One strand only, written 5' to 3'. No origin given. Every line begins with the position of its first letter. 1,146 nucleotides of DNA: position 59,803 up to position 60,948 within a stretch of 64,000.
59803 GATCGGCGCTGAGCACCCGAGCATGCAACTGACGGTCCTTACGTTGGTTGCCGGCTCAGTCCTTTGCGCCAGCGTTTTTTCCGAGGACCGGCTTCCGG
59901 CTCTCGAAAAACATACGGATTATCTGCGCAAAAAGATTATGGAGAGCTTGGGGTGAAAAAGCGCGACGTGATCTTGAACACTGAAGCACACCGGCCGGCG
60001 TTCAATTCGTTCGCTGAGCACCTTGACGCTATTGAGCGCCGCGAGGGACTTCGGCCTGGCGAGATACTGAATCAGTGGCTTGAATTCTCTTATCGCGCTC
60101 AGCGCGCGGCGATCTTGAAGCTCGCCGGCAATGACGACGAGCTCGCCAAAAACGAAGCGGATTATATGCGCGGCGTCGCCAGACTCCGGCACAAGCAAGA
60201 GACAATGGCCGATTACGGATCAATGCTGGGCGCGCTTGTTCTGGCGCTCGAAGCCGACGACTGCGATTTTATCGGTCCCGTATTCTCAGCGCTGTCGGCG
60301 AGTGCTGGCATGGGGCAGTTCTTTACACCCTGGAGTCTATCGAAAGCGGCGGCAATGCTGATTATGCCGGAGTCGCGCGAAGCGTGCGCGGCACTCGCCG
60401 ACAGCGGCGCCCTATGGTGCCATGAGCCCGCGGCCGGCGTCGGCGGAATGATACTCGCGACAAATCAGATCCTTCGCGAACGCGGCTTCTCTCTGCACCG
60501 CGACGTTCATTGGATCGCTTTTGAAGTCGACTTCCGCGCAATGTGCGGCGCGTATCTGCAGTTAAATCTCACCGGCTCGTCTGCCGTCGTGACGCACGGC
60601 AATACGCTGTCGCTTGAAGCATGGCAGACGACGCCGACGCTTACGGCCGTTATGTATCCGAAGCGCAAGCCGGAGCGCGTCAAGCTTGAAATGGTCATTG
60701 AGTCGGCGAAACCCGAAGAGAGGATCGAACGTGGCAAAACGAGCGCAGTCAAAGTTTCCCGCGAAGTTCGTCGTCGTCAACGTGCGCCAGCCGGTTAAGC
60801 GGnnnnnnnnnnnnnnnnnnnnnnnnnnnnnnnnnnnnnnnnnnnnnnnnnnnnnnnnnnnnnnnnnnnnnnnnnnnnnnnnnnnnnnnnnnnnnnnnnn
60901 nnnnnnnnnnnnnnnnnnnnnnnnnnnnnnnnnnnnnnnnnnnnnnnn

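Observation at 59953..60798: Truncated HsdM-like protein with SAM-binding motifs intact but catalytic NPPF replaced by YPKR: possible Type I R-M decoy or SAM sponge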

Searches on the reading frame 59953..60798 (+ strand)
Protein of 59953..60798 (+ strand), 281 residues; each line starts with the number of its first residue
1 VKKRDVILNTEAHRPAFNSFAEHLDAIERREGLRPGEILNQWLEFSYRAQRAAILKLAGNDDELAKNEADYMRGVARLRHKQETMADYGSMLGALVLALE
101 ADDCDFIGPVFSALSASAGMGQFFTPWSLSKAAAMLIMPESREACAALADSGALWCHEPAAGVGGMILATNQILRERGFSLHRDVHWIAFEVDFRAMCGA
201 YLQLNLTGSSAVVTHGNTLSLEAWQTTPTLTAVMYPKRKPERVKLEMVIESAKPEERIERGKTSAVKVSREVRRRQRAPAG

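Call 3: search_protein_families(library=pfam, proteins=[window:59953-60795:+], max_evalue=10)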
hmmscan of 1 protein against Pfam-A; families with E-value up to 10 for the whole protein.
window:59953-60795:+ (281 aa): 1 family
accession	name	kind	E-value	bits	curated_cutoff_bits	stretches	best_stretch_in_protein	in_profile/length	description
PF02384.22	N6_Mtase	-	0.00048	20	20.4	1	116-234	21-130/311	N-6 DNA Methylase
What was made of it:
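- On N6-adenine DNA methyltransferase, gamma class (HsdM / PF02384): The Pfam match stops at profile position 130 of 311 (call 3). 20.0 bits against a cut-off of 20.4 for the window copy (call 3).
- On Known anti-restriction families (ArdA, ArdB/KlcA, ArdC, Ocr) and SAM lyases: Pfam at E<=10 returns only N6_Mtase (call 3).
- Checked: For this copy E is 4.8e-4 and the score 20.0 bits against a cut-off of 20.4 (call 3).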

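Call 4: search_protein_families(library=phrogs, proteins=[window:59953-60795:+], max_evalue=1)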
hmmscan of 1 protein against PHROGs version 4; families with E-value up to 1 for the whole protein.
window:59953-60795:+ (281 aa): 6 families
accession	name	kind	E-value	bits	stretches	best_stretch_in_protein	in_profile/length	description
phrog_5696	-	unknown function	1.5e-29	104.2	1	14-235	17-226/250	-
phrog_23459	-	unknown function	8e-16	58.4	1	63-226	464-625/649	-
phrog_1071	-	other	0.00018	21.9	1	104-223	50-160/223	DNA methyltransferase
phrog_2713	-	unknown function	0.0013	18.8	1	117-180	188-240/520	-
phrog_1600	-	other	0.26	10.8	1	118-213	25-108/489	DNA methyltransferase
phrog_18915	-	unknown function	0.27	12.5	1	81-133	23-77/135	-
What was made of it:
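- On phrog_5696 (uncharacterised phage protein family): E 1.5e-29; residues 14-235 match profile positions 17-226 of 250 (call 4)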

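Call 5: search_protein_families(library=ncbifam, proteins=[window:59953-60795:+], max_evalue=10)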
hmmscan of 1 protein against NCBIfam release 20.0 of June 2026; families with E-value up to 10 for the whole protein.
window:59953-60795:+ (281 aa): 0 families
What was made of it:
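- Tried and rejected: NCBIfam gave no hit (call 5).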

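Call 6: search_solved_structures(query=window:59953-60795:+, max_evalue=10, show_alignments=3)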
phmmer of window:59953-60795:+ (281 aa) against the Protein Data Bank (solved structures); distinct sequences matched with E-value up to 10: 5.
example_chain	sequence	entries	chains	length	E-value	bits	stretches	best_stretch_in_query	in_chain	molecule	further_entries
2imh_A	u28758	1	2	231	0.078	15.3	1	29-141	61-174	Hypothetical protein UNP Q5LQD5_SILPO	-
5o9x_A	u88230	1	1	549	0.87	11.9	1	36-111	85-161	Phosphoacetylglucosamine mutase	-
4bju_A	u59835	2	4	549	1.1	11.5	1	36-111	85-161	N-ACETYLGLUCOSAMINE-PHOSPHATE MUTASE | Phosphoacetylglucosamine mutase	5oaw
6d7k_D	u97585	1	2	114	1.4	11.2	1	12-79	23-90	Methane monooxygenase hydroxylase, MmoD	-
9axt_Bo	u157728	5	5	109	1.6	11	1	47-96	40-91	Large ribosomal subunit protein eL30A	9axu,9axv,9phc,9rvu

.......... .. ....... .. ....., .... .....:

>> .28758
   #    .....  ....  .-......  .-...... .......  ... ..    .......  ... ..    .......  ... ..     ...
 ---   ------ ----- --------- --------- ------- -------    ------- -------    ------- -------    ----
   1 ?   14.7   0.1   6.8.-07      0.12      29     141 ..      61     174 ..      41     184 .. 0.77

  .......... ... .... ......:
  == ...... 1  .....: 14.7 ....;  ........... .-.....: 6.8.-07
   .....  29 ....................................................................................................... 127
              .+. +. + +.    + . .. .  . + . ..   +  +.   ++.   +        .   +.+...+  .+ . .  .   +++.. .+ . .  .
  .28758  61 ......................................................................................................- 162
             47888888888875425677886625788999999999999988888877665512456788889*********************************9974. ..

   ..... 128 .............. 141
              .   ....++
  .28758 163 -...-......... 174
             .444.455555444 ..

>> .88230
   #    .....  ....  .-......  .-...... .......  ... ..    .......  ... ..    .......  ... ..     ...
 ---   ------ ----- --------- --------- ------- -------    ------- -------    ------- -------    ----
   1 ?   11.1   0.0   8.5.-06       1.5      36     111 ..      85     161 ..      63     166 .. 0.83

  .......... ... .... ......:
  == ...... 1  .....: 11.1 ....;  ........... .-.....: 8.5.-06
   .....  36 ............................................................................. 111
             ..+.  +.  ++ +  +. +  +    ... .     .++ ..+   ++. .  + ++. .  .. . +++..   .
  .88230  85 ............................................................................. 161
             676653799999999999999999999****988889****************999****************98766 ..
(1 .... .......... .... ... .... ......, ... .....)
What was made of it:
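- Tried and rejected: Single-sequence phmmer against the PDB gave nothing meaningful (call 6).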

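Call 7: find_homologous_proteins(query=window:59953-60795:+)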
Query window:59953-60795:+ (281 aa): 121 proteins with E <= 0.001 among 3389 candidates; the best 120 are listed.
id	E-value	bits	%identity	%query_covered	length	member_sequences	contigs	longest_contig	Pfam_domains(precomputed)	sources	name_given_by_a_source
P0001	2.3e-183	625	100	100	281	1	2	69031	-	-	-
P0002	1.4e-74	269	53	85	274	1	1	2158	PF02384.23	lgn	-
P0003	8.2e-74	266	54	85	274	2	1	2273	PF02384.23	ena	-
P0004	1.7e-73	265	53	85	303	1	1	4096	PF02384.23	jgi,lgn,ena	-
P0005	3.2e-72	261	53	85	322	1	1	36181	PF02384.23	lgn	-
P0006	4.7e-72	260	53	84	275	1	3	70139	PF02384.23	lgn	-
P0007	2.1e-71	258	53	85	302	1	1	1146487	PF02384.23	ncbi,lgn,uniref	ncbi:N-6 DNA methylase [Bradyrhizobium sp. LjRoot220]|uniref:N-6 DNA methylase n=1 Tax=Bradyrhizobiu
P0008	2.6e-71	258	48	98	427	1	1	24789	PF02384.23,PF06147.19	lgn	-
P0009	6.2e-71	257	55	86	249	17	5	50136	PF02384.23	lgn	-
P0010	7.5e-71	256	52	87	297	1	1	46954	PF02384.23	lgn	-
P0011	1.2e-70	256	52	86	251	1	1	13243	PF02384.23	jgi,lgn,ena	-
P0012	2.8e-70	255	52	84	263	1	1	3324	PF02384.23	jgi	jgi:hypothetical protein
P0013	6.3e-70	253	52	91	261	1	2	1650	PF02384.23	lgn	-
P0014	9.4e-70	253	53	86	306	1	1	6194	PF02384.23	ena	-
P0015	1.1e-69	253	50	87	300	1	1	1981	PF02384.23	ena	-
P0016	1.9e-69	252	51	85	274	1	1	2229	PF02384.23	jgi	jgi:hypothetical protein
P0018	2.4e-69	251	55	85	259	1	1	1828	PF02384.23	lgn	-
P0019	2.9e-69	251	52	85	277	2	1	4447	PF02384.23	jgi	jgi:hypothetical protein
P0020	4.5e-69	251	53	85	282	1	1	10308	PF02384.23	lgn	-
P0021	5.7e-69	250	52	85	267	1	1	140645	PF02384.23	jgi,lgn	jgi:hypothetical protein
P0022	1.7e-68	249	55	84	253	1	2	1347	PF02384.23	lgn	-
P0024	1.8e-67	245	52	92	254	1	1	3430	PF02384.23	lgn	-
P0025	4.6e-67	244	53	86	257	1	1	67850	PF02384.23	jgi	jgi:hypothetical protein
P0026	7.3e-67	243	50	85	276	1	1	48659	PF02384.23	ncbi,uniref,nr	ncbi:N-6 DNA methylase [Bradyrhizobium sp. Pear76]|uniref:N-6 DNA methylase n=1 Tax=Bradyrhizobium o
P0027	5.1e-66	241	54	84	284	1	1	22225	PF02384.23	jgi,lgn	jgi:hypothetical protein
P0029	1.7e-65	239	51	90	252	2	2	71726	PF02384.23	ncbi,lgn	-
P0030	2.2e-65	238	50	85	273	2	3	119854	PF02384.23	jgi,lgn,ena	-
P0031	3.1e-65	238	48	97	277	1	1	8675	PF02384.23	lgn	-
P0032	3.9e-65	238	50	90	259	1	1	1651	PF02384.23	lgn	-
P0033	5.6e-65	237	52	86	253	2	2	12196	PF02384.23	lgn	-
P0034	7.8e-65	237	52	84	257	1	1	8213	PF02384.23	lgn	-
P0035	5.1e-64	234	53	84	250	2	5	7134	PF02384.23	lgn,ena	-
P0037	2.5e-63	232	49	90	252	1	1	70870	PF02384.23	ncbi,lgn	-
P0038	2.5e-63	232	48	85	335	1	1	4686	PF02384.23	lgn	-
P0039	5.4e-63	231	48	87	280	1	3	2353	PF02384.23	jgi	jgi:hypothetical protein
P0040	1.2e-62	229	48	91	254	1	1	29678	PF02384.23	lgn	-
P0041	1.9e-62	229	50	85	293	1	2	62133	PF02384.23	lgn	-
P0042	3.9e-62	228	50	84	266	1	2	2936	PF02384.23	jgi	-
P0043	1.6e-61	226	51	83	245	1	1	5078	PF02384.23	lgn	-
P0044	2.7e-61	225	47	87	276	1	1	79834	PF02384.23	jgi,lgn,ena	-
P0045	4.8e-61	224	49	84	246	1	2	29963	PF02384.23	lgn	-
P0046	6.4e-61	224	49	85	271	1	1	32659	PF02384.23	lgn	-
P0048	8.6e-60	220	48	95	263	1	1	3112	PF02384.23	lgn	-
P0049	1.5e-59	219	49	84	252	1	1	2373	PF02384.23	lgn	-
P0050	2.5e-58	215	51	84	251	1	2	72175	PF02384.23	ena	-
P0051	2.7e-58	215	49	84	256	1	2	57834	PF02384.23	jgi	jgi:hypothetical protein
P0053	3.0e-57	212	48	89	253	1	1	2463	PF02384.23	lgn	-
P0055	4.3e-56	208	49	86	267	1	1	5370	PF02384.23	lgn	-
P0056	1.4e-55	206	45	82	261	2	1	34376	PF02384.23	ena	-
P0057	1.8e-55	206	45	85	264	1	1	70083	PF02384.23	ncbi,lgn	-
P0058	3.4e-55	205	48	89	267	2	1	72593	PF02384.23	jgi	-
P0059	5.2e-55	204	50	84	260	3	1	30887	PF02384.23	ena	-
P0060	8.3e-55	204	46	84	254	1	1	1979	PF02384.23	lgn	-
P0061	1.3e-54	203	48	84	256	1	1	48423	PF02384.23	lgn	-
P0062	3.2e-54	202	48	84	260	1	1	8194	PF02384.23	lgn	-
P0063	5.4e-54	201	49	85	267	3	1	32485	PF02384.23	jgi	-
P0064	6.0e-54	201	47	84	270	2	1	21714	PF02384.23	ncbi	-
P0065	4.4e-53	198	46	86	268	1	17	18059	PF02384.23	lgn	-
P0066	8.6e-53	197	46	90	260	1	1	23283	PF02384.23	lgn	-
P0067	4.3e-51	192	46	85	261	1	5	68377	PF02384.23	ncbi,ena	-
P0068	2.4e-50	189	46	84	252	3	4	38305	PF02384.23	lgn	-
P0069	6.8e-50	188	42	91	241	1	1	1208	PF02384.23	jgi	jgi:hypothetical protein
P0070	8.5e-50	187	43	87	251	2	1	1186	PF02384.23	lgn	-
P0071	1.6e-47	180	42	82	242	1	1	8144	PF02384.23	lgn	-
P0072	4.7e-43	165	55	54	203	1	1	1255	PF02384.23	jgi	jgi:hypothetical protein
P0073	4.3e-39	152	58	48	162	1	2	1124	PF02384.23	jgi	-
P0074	9.9e-38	148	37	84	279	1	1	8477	PF02384.23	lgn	-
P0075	1.8e-33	134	39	78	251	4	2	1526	PF02384.23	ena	-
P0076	8.7e-32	128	37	81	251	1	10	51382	PF02384.23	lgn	-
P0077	7.3e-27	112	35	90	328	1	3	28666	PF02384.23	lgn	-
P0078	1.4e-24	105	35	78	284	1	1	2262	PF02384.23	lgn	-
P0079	1.6e-21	95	35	72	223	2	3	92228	PF02384.23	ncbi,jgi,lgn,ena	jgi:Type I restriction-modification system methyltransferase subunit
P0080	1.7e-20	91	36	56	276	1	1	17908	PF02384.23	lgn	-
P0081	1.9e-20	91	37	56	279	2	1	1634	PF02384.23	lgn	-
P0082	5.1e-20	90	30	83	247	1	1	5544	PF02384.23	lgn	-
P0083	2.2e-19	88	34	64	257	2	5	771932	PF02384.23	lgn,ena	-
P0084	1.9e-18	85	33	72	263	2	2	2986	PF02384.23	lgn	-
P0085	5.6e-18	83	34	67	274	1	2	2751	PF02384.23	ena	-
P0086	2.6e-17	81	33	65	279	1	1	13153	PF02384.23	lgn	-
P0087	1.4e-16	79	35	55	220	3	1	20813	PF02384.23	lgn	-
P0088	1.7e-16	78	35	59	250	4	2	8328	PF02384.23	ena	-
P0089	2.7e-16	78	35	59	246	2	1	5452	PF02384.23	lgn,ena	-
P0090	2.8e-16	77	31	71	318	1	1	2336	PF02384.23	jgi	-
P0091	4.9e-16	77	29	77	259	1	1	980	PF02384.23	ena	-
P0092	5.6e-16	77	38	57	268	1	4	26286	PF02384.23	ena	-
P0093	1.5e-15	75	35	57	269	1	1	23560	PF02384.23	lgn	-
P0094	1.7e-15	75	32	61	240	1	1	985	PF02384.23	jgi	-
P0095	4.2e-15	74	35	58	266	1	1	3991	PF02384.23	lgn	-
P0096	7.2e-15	73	32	59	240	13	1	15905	PF02384.23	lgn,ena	-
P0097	1.0e-14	72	31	59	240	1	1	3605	PF02384.23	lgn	-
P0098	1.3e-14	72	35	57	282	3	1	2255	PF02384.23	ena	-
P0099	4.1e-14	70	30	64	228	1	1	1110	PF02384.23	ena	-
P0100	7.9e-14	69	35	57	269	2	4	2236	PF02384.23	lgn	-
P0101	9.8e-14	69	36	57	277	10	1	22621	PF02384.23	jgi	jgi:type I restriction-modification system DNA methylase subunit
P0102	1.4e-13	69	32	52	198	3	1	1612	PF02384.23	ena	-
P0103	2.2e-13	68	35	57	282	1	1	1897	PF02384.23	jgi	-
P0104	2.6e-13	68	35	57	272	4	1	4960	PF02384.23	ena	-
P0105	2.9e-13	68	35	57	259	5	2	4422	PF02384.23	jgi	jgi:type I restriction-modification system DNA methylase subunit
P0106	4.6e-13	67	34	49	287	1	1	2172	PF02384.23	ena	-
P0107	6.5e-13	66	34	57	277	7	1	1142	PF02384.23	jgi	jgi:type I restriction-modification system DNA methylase subunit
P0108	6.9e-13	66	34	57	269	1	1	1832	PF02384.23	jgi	jgi:type I restriction-modification system DNA methylase subunit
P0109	9.3e-13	66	33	57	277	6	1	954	PF02384.23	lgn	-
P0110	1.2e-12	66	35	57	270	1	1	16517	PF02384.23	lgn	-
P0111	2.6e-12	64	34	57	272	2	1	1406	PF02384.23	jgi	-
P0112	4.1e-12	64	33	59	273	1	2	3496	PF02384.23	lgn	-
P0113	4.9e-12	64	27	73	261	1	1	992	PF02384.23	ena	-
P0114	1.4e-11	62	30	52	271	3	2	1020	PF02384.23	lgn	-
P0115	1.7e-11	62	32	59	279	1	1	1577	PF02384.23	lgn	-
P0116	2.6e-11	61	31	57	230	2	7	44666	PF02384.23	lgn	-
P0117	6.0e-10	57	27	56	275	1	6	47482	PF02384.23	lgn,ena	-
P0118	1.4e-9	56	28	50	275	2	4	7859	PF02384.23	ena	-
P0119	5.5e-6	44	29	51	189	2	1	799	PF02384.23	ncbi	-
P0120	1.5e-4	39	30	35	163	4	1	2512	PF02384.23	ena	-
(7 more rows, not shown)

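Call 8: search_dna_similar(query=window:59953-60795:+, collection=phages, mode=protein, max_rows=30)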
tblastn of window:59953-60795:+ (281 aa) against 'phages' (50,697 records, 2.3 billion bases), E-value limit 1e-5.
Records with a match: 10; places in all: 10; records where one place covers at least 80% of the query: 0.
Best place of each record, by identity: <60% 10.
By first word of the organism name: Faecalibacterium 4; Vibrio 3; Bacteriophage 2; Dulem 1.
By host as written in the record: - 3; Faecalibacterium prausnitzii 2; Propithecus coquereli 1; Vibrio crassostreae 1; Faecalibacterium sp. FM8 1; Faecalibacterium sp. HTF-238 1; Vibrio sp. 1.
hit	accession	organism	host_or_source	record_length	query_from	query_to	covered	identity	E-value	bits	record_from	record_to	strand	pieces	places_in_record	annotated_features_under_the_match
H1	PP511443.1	Dulem virus 37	Propithecus coquereli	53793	34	234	72%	27.0%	2e-13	76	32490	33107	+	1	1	type I restriction-modification system methyltransferase subunit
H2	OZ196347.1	Vibrio phage K389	Seawater and oysters mix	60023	68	229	58%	30.3%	6e-13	74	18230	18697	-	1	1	hypothetical protein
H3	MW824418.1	Vibrio phage 268E42.1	Vibrio crassostreae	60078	68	229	58%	30.3%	6e-13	74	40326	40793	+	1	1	hypothetical protein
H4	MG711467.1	Faecalibacterium phage FP_Taranis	Faecalibacterium prausnitzii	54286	67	279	76%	22.1%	2e-10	67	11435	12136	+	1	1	type I restriction-modification system, DNA methyltransferase subunit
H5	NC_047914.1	Faecalibacterium phage FP_Taranis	Faecalibacterium prausnitzii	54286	67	279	76%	22.1%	2e-10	67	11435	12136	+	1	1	N-6 DNA methylase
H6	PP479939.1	Faecalibacterium phage Roos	Faecalibacterium sp. FM8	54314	67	279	76%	21.7%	7e-10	65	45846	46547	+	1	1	hypothetical protein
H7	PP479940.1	Faecalibacterium phage Pioen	Faecalibacterium sp. HTF-238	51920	67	279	76%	21.7%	2e-9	64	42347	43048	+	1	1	hypothetical protein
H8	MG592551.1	Vibrio phage 1.185.O._10N.286.49.C2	Vibrio sp.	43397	79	229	54%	29.6%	3e-11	69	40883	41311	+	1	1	S-adenosyl-L-methionine-dependent methyltransferase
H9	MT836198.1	Bacteriophage sp.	human fecal samples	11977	79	219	50%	30.8%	9e-11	68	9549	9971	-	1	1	record has no annotation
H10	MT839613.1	Bacteriophage sp.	human fecal samples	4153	68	239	61%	24.2%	8e-8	59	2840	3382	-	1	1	record has no annotation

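Call 9: search_dna_similar(query=window:59953-60795:+, collection=plasmids, mode=protein, max_rows=30)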
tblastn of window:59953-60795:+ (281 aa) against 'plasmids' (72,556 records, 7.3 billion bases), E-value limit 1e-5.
Records with a match: 1800; places in all: 1822; records where one place covers at least 80% of the query: 59.
Best place of each record, by identity: <60% 1800.
By first word of the organism name: Klebsiella 679; Enterobacter 254; Pseudomonas 150; Citrobacter 131; Serratia 117; Salmonella 62; Providencia 47; Escherichia 36; Raoultella 33; Burkholderia 27; and 74 more.
By predicted mobility (MOB-suite, as given by PLSDB): conjugative 1228; non-mobilizable 378; mobilizable 194.
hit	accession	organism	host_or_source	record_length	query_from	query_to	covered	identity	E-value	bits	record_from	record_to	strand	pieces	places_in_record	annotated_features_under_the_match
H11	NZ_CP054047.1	Yersinia massiliensis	-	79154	13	250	85%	32.2%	3e-12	74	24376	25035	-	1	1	N-6 DNA methylase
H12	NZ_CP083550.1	Leisingera sp. M658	-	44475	7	235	81%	31.6%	4e-19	94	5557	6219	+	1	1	SAM-dependent methyltransferase | hypothetical protein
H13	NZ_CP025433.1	Paracoccus zhejiangensis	single cell,sludge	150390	15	235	79%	32.4%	2e-19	95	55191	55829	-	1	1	N-6 DNA methylase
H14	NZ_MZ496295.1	Paracoccus sp. (in: a-proteobacteria)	-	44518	15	235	79%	32.3%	2e-19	95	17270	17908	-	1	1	N-6 DNA methylase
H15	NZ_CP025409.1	Paracoccus tegillarcae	Tegillarca granosa,single cell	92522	12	235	80%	31.7%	6e-18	91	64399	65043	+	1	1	N-6 DNA methylase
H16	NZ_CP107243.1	Xanthomonas hortorum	Greek oregano,Diseased leaves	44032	60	280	79%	32.1%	2e-18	92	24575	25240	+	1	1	class I SAM-dependent methyltransferase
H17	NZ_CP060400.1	Xanthomonas hortorum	Lactuca sativa,lettuce leaf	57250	60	280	79%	32.1%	2e-18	92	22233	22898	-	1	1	class I SAM-dependent methyltransferase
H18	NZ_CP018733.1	Xanthomonas hortorum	Solanum lycopersicum,pathogen ...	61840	60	280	79%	32.1%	2e-18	92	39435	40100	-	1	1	class I SAM-dependent methyltransferase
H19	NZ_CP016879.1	Xanthomonas hortorum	Lactuca sativa L. var. longifolia,pure ...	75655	60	280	79%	32.1%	2e-18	92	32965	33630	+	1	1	class I SAM-dependent methyltransferase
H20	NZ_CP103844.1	Xanthomonas hortorum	Pelargonium x hortorum,cell culture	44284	60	280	79%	32.0%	3e-19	94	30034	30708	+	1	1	class I SAM-dependent methyltransferase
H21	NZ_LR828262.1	Xanthomonas hortorum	Pelargonium peltatum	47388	60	280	79%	32.0%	3e-19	94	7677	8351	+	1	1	class I SAM-dependent methyltransferase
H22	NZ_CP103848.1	Xanthomonas hortorum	Pelargonium x hortorum,cell culture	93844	60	280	79%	32.0%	3e-19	94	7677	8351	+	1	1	class I SAM-dependent methyltransferase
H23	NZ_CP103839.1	Xanthomonas hortorum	Pelargonium x hortorum,cell culture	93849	60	280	79%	32.0%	3e-19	94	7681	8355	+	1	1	class I SAM-dependent methyltransferase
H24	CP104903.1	Xanthomonas hortorum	geranium,cell culture,leaf sample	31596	60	277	78%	32.3%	2e-19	95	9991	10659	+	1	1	N-6 DNA methylase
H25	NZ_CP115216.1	Pseudomonas aeruginosa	Homo sapiens,culture samples from human ...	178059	8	239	83%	30.3%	4e-14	79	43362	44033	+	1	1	N-6 DNA methylase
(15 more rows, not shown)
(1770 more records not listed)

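Call 18: search_solved_structures(query=A2, max_evalue=1, show_alignments=3)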
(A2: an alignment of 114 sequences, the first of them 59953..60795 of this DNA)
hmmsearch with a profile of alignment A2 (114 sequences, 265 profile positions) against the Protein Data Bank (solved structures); distinct sequences matched with E-value up to 1: 15.
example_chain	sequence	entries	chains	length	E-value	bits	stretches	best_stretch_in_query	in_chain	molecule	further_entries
7qw5_A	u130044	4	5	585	4.7e-07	32.9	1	111-187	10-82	Modification methylase BseCI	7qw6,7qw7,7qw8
7bst_D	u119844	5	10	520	3.1e-06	30.2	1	97-171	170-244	Type I restriction enzyme EcoR124II M protein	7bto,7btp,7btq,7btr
7vru_A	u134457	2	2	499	8.6e-05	25.5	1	112-174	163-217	Site-specific DNA-methyltransferase (adenine-specific)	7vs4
2okc_A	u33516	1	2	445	0.0003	23.7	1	102-172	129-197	Type I restriction enzyme StySJI M protein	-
8w0p_A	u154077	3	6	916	0.002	21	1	100-170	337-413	RM.BsaXI | site-specific DNA-methyltransferase (adenine-specific)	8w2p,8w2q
3lkd_A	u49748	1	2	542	0.056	16.2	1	78-166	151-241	Type I restriction-modification system methyltransferase subunit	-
7vru_B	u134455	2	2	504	0.092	15.5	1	149-214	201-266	Site-specific DNA-methyltransferase (adenine-specific)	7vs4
6ee5_A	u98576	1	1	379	0.28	14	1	93-138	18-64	Conserpin-AATRCL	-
5ce0_A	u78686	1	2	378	0.29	13.9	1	93-138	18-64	Native conserpin with Z-variant (E342K)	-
5cdx_A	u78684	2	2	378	0.29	13.9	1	93-138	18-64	Conserpin | Conserpin in the latent state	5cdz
3khk_A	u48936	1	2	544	0.49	13.1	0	96-162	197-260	Type I restriction-modification system methylation subunit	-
3ufb_A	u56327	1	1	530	0.55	13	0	110-171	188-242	Type I restriction-modification system methyltransferase subunit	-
2y7c_B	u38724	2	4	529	0.56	13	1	112-172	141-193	TYPE I RESTRICTION ENZYME ECOKI M PROTEIN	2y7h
2ar0_A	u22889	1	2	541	0.58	12.9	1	112-172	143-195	Type I restriction enzyme EcoKI M protein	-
7bqq_A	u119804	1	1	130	0.7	12.6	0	10-65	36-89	Gogy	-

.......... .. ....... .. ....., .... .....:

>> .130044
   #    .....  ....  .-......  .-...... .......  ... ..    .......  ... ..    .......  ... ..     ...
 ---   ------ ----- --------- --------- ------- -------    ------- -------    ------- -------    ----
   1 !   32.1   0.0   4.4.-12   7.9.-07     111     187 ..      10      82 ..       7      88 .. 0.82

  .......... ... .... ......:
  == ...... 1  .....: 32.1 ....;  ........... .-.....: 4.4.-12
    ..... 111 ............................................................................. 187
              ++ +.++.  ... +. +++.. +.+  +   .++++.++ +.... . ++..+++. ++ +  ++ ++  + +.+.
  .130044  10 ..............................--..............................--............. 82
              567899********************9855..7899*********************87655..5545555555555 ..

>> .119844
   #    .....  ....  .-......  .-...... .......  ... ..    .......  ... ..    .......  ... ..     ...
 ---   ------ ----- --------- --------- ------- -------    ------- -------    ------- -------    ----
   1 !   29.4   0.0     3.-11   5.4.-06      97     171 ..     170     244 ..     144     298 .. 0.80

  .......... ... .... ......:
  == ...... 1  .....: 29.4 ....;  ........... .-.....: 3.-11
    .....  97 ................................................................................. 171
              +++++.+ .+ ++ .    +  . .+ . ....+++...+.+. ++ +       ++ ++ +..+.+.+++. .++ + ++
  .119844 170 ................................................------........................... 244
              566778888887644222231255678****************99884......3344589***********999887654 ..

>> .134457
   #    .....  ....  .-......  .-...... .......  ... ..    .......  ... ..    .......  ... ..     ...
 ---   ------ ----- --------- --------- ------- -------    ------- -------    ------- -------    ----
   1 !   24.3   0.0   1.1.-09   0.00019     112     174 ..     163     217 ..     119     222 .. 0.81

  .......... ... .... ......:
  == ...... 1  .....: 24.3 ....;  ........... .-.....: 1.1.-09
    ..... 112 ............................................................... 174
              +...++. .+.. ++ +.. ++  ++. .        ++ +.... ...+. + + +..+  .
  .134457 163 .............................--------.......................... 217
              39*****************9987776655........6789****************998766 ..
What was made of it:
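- Checked: A family profile hits M.BseCI, EcoR124II HsdM and PacII M in the PDB at E 5e-7 to 9e-5 (call 18).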
